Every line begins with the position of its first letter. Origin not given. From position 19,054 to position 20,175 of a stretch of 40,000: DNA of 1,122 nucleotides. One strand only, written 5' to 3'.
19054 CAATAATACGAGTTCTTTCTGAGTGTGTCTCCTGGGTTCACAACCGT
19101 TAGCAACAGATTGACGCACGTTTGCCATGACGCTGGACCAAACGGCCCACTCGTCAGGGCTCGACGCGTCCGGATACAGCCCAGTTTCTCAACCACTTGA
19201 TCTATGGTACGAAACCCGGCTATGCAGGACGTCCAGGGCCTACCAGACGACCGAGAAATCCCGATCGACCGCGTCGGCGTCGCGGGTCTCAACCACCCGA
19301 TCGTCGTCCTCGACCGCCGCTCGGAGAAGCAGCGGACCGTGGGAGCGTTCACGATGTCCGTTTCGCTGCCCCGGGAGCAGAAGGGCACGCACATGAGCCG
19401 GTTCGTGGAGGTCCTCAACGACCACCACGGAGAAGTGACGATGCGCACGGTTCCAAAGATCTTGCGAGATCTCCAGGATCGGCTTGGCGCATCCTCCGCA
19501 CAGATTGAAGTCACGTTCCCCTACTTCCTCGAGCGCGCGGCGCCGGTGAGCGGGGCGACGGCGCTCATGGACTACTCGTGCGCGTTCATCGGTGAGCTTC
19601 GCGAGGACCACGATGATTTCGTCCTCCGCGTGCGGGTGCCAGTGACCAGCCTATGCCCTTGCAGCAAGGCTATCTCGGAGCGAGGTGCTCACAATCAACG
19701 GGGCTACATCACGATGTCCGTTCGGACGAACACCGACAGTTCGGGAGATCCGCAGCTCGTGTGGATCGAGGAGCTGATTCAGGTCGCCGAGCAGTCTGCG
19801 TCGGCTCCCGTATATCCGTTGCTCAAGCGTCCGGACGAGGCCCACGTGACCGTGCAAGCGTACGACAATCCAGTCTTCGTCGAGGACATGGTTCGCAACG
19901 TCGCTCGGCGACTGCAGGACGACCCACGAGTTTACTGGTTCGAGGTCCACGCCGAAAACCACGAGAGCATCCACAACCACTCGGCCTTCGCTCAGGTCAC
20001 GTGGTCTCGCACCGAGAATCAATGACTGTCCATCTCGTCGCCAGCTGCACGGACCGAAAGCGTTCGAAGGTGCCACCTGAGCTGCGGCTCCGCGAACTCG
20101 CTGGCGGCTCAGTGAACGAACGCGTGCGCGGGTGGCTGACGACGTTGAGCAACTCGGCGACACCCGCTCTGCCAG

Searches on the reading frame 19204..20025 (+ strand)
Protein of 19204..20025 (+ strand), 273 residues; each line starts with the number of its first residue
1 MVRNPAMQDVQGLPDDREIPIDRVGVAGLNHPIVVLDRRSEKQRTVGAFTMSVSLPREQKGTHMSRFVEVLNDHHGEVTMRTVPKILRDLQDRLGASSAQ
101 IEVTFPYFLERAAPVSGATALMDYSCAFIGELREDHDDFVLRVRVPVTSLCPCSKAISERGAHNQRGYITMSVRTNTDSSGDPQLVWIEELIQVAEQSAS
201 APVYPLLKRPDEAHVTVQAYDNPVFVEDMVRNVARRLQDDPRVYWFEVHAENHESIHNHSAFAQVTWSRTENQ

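Call 5: search_protein_families(library=pfam, proteins=[window:19204-20025:+], max_evalue=0.01)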
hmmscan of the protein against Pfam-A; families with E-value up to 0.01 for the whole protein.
window:19204-20025:+ (273 aa): 1 family
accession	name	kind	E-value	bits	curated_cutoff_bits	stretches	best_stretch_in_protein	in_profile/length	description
PF02649.19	GCHY-1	-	7.1e-95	317.9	25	1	7-263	1-260/260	Type I GTP cyclohydrolase folE2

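Call 6: search_protein_families(library=ncbifam, proteins=[window:19204-20025:+], max_evalue=0.01)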
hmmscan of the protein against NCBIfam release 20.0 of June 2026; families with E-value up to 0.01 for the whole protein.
window:19204-20025:+ (273 aa): 3 families
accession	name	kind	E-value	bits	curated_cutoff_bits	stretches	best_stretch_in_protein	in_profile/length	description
NF010200.1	PRK13674.1-1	equivalog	1.8e-85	286.7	215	1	8-267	1-270/270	GTP cyclohydrolase FolE2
TIGR00294.2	TIGR00294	equivalog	3.7e-40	137.9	220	2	162-266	188-291/302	GTP cyclohydrolase MptA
NF010204.0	PRK13675.1-1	equivalog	1.9e-28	99.6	468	1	18-267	13-266/267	GTP cyclohydrolase IV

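Call 7: search_protein_families(library=padloc, proteins=[window:19204-20025:+], max_evalue=0.01)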
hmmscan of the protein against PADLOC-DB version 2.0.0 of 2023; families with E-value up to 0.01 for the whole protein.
window:19204-20025:+ (273 aa): 0 families
